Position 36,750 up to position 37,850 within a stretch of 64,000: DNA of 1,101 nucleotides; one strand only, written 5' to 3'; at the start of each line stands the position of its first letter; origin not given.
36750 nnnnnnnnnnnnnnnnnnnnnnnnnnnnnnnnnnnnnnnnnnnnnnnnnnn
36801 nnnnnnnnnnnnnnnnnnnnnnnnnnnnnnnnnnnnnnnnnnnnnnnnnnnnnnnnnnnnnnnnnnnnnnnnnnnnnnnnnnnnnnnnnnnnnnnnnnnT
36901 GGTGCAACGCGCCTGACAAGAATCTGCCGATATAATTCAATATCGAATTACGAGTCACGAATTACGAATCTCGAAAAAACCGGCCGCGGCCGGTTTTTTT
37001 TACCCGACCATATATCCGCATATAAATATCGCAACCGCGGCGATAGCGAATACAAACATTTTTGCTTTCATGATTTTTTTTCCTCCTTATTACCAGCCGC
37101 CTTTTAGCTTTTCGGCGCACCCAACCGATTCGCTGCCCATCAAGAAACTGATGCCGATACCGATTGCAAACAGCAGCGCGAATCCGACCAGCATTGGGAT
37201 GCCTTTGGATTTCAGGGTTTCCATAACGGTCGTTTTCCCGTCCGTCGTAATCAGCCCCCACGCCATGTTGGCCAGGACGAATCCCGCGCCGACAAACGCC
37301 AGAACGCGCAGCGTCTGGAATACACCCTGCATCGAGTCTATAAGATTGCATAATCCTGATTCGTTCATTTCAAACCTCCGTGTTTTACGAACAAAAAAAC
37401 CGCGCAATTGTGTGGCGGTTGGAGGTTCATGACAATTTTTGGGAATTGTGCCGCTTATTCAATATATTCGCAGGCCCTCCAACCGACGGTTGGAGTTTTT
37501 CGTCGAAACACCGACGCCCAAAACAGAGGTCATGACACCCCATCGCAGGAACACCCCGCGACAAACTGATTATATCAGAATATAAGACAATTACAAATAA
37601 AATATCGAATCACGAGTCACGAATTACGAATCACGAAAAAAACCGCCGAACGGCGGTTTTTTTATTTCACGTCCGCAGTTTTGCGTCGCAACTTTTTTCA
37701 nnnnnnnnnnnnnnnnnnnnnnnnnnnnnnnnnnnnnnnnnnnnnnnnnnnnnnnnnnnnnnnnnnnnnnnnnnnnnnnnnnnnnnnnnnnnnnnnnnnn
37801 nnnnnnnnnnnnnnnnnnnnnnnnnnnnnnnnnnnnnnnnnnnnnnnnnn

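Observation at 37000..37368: VirB2-like two-TM pilin gene followed by an SD-driven 23-aa hydrophobic micropeptide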

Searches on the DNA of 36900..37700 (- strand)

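Call 23: search_rna_families(source=window, start=36900, end=37700, threshold=evalue, max_evalue=1, show_alignments=2)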
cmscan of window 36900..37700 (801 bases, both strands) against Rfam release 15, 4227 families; matches with E-value up to 1: 16.
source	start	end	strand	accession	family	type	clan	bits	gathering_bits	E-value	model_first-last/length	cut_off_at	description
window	37617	37698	-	RF02621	BSnc120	Gene; sRNA;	-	29.3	114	0.00013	1-88/88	no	Brucella sRNA 120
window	37598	37665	+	RF02891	AgrB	Gene; antisense;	-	25.9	40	0.052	1-84/84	no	ArsR-gov region gene B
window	37589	37666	+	RF01859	Phe_leader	Cis-reg; leader;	-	25.5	55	0.074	1-125/125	no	Phenylalanine leader peptide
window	37597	37668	+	RF02074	STnc240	Gene; sRNA;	-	25.1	55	0.28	1-77/77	no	Enterobacterial sRNA STnc240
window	37597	37669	+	RF02064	STnc370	Gene; sRNA;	-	25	54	0.78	1-71/71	no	Enterobacterial sRNA STnc370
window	36942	37004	+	RF02064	STnc370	Gene; sRNA;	-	24.8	54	0.83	1-71/71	no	Enterobacterial sRNA STnc370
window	37580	37667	+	RF02449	ncr1015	Gene; sRNA;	-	24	60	0.65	1-121/121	no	Bacillus sRNA ncr1015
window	36974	37074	-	RF02144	rsmX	Gene;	CL00106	22.4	56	0.069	1-114/114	no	rsmX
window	37603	37669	+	RF02059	STnc50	Gene; sRNA;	-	22.3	55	0.39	1-84/84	no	Salmonella enterica sRNA STnc40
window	37636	37667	-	RF02083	OrzO-P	Gene; antitoxin;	-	21.8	60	0.64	42-76/76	no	OrzO-P RNA antitoxin family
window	37574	37667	+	RF02053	STnc430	Gene; sRNA;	-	21.6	47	0.77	1-162/162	no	Enterobacterial sRNA STnc430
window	36925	37005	+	RF02059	STnc50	Gene; sRNA;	-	21.5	55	0.59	1-84/84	no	Salmonella enterica sRNA STnc40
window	36927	37002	+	RF00106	RNAI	Gene; antisense;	-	19.1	47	0.58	1-102/102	no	RNAI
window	37632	37680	-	RF02054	STnc420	Gene; sRNA;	-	19.1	70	0.77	1-58/58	no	Salmonella enterica sRNA STnc420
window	36904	36999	+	RF02144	rsmX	Gene;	CL00106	18.7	56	0.48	1-114/114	no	rsmX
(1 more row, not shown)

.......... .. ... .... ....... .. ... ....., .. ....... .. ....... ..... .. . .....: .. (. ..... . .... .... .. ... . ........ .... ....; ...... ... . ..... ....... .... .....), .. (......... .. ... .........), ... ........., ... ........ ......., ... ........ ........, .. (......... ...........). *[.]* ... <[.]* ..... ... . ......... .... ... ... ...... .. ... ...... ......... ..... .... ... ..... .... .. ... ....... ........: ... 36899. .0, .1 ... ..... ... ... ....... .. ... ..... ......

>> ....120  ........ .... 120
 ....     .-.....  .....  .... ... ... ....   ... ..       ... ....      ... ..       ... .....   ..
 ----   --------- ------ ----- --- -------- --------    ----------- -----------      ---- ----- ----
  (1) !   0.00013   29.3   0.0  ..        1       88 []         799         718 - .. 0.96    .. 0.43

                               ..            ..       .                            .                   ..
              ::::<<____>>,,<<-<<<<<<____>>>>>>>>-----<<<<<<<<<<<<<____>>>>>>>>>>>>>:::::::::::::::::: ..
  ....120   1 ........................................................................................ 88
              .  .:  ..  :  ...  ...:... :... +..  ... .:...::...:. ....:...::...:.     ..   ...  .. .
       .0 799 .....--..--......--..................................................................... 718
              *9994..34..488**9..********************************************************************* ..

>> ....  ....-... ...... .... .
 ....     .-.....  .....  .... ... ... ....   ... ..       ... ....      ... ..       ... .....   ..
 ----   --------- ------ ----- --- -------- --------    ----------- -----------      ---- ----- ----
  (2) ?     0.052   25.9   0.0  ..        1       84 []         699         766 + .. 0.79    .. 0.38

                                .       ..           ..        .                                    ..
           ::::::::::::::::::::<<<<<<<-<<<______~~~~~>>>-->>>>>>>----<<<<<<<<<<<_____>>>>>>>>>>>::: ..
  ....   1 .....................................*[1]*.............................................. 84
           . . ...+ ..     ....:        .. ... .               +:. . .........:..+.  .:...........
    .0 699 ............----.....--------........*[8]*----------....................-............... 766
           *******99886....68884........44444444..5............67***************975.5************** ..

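Call 66: build_rna_model(alignment_id=A4)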
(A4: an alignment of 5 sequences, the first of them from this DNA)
Model R1 built from alignment A4 (5 sequences, 173 columns); structure: RNAalifold consensus.
model positions 151; base pairs 36; branch points 2; effective number of sequences 1.56; information 0.59 bits per position. Calibrated on 0.2 Mb of random sequence (short: E-values are rough).
structure used (alignment columns):
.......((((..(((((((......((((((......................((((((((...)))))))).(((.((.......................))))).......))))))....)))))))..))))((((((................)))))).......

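Call 67: search_with_rna_model(model_id=R1, sources=[window, L002, L003, L004, L007, L008, L009, L010, L011, L012, L013, L014, L015, L016, L017, L018, L019, L020, L021, L023, L024, L025, L026, L027, L028, L029, L030, L031, L032, L033, L034, L035, L036, L037, L038, L039, L040, L041, L042, L043, L044, L045, L046, L047, L048, L049, L050, L052, L053, L054, L055, L056, L057, L058, L059, L060, L061, L062], max_evalue=0.01, make_alignment=true)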
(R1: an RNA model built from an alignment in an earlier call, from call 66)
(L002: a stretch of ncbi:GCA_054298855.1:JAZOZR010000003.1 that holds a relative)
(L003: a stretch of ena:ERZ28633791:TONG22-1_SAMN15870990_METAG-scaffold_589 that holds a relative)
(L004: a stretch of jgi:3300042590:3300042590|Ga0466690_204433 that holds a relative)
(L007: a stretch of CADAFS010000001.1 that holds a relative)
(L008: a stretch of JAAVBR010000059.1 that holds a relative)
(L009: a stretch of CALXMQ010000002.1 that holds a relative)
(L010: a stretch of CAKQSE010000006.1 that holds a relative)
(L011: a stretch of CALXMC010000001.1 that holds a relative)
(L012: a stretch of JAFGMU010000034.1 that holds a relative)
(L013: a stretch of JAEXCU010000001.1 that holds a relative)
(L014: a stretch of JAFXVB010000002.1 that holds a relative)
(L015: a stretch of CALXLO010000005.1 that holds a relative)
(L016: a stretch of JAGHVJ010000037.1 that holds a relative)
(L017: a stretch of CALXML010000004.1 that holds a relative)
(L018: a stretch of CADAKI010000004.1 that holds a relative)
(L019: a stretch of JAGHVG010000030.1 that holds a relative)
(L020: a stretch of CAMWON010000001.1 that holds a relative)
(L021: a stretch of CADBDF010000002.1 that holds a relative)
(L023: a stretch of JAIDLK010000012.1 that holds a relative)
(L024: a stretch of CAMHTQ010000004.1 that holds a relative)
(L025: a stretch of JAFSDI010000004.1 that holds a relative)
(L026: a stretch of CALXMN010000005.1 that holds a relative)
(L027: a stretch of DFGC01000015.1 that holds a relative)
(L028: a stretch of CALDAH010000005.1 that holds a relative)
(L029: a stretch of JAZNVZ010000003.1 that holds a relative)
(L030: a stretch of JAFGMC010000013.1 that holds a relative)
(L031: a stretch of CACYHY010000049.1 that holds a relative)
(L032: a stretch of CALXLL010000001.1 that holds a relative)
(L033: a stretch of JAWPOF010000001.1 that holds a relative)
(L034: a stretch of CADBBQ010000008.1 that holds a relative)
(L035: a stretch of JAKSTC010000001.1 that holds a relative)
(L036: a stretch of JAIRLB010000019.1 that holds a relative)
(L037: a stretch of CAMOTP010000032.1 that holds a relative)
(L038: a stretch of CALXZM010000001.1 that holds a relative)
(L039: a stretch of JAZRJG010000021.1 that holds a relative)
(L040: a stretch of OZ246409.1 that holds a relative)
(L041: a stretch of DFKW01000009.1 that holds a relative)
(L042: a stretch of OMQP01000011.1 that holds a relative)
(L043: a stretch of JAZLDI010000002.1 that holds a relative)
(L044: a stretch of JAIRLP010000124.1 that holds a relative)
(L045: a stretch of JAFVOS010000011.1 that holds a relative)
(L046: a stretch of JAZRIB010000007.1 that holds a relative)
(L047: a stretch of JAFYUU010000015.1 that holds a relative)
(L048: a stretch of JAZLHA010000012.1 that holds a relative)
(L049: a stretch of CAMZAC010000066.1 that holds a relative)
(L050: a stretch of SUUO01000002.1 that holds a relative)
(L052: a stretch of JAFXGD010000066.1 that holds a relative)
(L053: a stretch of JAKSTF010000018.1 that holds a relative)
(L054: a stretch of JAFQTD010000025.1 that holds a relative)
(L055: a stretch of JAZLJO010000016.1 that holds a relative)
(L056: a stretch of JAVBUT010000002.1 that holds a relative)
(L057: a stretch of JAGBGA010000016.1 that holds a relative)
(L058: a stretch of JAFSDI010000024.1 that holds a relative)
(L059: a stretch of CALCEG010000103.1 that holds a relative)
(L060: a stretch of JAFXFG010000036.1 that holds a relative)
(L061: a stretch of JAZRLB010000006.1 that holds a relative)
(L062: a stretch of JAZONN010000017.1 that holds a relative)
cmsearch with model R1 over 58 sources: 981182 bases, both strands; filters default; matches with E-value up to 0.01: 13.
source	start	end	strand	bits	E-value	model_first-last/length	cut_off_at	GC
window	37393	37542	-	166.1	2.3e-44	1-151/151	no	0.49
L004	9825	9976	+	158.9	2.4e-42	1-151/151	no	0.43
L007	9741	9888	+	141.8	1.8e-37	1-151/151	no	0.46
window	52589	52752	-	137.5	3e-36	1-151/151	no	0.48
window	6063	6217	-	120.2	2.5e-31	1-151/151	no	0.48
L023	19251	19403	+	99.7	1.7e-25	1-151/151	no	0.43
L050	6819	6978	-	71.1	2.4e-17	1-151/151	no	0.43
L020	11097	11286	-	63.8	2.7e-15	1-151/151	no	0.44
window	15041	15216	+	58.9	7e-14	1-151/151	no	0.47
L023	11058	11245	-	55.6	6.1e-13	1-151/151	no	0.44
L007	19073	19252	-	46.8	1.9e-10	1-151/151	no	0.48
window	14169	14330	+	45.1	5.6e-10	1-151/151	no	0.43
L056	11801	11956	-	44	1.2e-09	1-151/151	no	0.48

Alignment A5: 13 matches aligned to the model, 250 columns, each read 5' to 3' on its own strand. Consensus structure (alignment columns), stored with it:
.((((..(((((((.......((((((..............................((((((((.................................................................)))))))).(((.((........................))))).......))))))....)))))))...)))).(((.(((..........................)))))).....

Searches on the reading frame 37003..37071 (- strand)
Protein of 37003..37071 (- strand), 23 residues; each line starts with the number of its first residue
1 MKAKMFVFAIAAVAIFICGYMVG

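Call 3: search_protein_families(library=pfam, proteins=[window:37003-37071:-], max_evalue=10)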
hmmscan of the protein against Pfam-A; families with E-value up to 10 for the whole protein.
seq(23 aa): 0 families

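Call 4: search_protein_families(library=ncbifam, proteins=[window:37003-37071:-], max_evalue=10)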
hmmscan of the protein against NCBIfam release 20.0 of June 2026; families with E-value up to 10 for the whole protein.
seq(23 aa): 1 family
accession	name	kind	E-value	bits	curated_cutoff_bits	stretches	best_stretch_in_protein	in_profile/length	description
NF043072.1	GAS_sig_Nterm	subfamily_domain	0.072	12.6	44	1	1-15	1-15/33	SpoV family signaling peptide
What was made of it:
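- Tried and rejected: Single-sequence Pfam and NCBIfam scans on both ORFs gave nothing (calls 3, 4).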

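Call 59: list_cluster_members(proteins=[window:37003-37071:-, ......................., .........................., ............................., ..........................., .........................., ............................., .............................])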
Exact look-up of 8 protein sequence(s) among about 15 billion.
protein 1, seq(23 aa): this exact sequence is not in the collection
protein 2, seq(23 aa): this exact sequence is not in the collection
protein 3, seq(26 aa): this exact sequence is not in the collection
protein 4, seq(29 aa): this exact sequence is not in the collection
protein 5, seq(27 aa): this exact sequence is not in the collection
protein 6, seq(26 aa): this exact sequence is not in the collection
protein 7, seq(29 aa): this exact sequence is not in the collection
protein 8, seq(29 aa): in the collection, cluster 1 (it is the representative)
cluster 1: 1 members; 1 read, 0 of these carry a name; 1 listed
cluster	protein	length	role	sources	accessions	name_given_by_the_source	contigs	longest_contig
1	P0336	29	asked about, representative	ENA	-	-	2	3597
